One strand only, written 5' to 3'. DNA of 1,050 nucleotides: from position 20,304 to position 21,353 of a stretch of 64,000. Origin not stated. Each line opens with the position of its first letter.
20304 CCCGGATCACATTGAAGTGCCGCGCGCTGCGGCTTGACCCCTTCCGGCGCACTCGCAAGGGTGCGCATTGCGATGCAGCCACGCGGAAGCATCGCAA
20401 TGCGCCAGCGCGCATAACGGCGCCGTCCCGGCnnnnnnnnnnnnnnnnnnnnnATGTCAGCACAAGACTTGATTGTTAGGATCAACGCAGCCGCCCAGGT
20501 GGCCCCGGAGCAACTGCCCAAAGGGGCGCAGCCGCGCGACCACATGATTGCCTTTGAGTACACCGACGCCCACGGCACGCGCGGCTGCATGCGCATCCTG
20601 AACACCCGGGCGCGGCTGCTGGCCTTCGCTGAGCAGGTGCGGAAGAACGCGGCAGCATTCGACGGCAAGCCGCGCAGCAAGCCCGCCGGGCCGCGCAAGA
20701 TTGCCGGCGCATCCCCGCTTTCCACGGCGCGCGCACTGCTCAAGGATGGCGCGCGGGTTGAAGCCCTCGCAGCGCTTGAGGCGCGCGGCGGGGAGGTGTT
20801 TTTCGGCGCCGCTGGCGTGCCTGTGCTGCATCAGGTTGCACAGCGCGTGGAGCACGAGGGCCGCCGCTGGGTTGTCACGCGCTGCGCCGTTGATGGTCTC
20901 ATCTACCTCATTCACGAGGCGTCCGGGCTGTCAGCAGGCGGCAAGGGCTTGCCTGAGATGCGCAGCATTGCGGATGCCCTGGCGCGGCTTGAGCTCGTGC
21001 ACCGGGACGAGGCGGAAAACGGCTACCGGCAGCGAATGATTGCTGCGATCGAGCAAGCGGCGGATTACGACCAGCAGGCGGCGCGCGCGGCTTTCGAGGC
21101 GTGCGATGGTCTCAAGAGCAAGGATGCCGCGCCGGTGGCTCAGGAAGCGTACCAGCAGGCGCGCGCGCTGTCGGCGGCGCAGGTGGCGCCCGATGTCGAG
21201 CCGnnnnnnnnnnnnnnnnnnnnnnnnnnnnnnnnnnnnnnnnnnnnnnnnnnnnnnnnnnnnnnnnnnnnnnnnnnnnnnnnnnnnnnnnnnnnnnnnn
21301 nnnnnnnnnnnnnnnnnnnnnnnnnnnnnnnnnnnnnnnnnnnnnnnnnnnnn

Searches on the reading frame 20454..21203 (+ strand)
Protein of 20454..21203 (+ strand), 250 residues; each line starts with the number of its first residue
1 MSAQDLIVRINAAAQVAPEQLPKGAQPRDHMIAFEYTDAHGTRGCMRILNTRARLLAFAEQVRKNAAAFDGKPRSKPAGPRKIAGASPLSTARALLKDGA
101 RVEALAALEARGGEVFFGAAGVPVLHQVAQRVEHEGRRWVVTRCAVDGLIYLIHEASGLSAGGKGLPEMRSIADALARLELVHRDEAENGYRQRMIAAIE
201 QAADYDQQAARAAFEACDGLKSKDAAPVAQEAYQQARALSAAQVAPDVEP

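Call 76: search_dna_similar(query=window:20454-21203:+, collection=phages, mode=protein, max_evalue=0.001, max_rows=20)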
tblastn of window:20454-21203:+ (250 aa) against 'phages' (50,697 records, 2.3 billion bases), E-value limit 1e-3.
No match.
